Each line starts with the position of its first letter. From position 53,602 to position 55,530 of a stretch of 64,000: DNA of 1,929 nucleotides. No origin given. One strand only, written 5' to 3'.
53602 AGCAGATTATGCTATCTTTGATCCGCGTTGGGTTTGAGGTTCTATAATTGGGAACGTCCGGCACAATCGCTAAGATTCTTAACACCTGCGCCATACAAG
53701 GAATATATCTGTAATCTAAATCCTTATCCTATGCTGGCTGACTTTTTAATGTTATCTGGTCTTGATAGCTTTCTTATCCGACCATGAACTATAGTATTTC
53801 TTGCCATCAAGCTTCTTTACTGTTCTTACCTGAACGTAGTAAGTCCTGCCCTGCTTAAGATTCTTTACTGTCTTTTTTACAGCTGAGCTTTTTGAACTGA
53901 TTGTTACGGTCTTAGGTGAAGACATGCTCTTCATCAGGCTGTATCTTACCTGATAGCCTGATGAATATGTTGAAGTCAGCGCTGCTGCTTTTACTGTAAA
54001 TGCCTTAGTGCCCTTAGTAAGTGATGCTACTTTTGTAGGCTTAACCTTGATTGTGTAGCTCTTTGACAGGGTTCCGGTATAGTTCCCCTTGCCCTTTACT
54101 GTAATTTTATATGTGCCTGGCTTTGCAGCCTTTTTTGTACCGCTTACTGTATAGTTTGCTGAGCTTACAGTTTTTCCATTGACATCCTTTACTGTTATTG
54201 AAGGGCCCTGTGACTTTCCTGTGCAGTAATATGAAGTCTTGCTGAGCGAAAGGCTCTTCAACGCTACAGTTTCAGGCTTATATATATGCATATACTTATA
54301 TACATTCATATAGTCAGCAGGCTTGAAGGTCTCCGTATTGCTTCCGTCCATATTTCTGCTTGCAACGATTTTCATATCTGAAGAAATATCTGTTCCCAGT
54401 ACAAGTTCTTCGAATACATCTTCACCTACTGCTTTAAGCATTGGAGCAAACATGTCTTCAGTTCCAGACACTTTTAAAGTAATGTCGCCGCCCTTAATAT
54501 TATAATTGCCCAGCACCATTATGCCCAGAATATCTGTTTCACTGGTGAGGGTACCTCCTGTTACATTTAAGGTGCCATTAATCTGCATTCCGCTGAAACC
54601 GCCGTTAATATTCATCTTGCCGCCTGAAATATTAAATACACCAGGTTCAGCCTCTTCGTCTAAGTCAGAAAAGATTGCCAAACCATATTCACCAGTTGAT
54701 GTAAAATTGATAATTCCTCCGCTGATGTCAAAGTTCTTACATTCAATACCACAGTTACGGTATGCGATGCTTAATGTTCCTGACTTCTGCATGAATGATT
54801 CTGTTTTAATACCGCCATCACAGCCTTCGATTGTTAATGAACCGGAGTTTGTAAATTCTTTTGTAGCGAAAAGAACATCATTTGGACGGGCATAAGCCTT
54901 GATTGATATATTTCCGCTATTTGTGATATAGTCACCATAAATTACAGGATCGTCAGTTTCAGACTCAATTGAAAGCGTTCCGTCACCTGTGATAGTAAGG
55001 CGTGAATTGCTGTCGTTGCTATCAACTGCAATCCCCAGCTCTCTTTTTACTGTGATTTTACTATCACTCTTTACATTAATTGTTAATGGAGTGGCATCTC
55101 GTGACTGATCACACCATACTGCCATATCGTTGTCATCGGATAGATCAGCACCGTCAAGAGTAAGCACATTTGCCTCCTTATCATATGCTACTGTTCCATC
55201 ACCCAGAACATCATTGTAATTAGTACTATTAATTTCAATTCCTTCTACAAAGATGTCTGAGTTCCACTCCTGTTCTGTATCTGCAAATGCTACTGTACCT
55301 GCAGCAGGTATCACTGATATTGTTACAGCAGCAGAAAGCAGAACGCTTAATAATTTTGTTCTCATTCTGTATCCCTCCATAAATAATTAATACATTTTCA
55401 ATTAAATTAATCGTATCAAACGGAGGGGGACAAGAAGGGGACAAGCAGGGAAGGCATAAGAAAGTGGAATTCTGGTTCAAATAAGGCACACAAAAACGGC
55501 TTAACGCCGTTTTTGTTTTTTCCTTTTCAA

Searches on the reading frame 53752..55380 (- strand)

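Call 21: search_protein_families(library=pfam, proteins=[window:53752-55380:-], max_evalue=0.001)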
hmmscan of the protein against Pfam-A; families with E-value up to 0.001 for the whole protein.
window:53752-55380:- (542 aa): 2 families
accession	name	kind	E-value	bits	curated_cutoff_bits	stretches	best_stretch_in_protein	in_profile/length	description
PF14262.12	Cthe_2159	-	4.1e-12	46.4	25.8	2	169-302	86-234/262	Carbohydrate-binding domain-containing protein Cthe_2159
PF07523.18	Big_3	-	8.3e-05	23.2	21.2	1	395-446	21-68/68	Bacterial Ig-like domain (group 3)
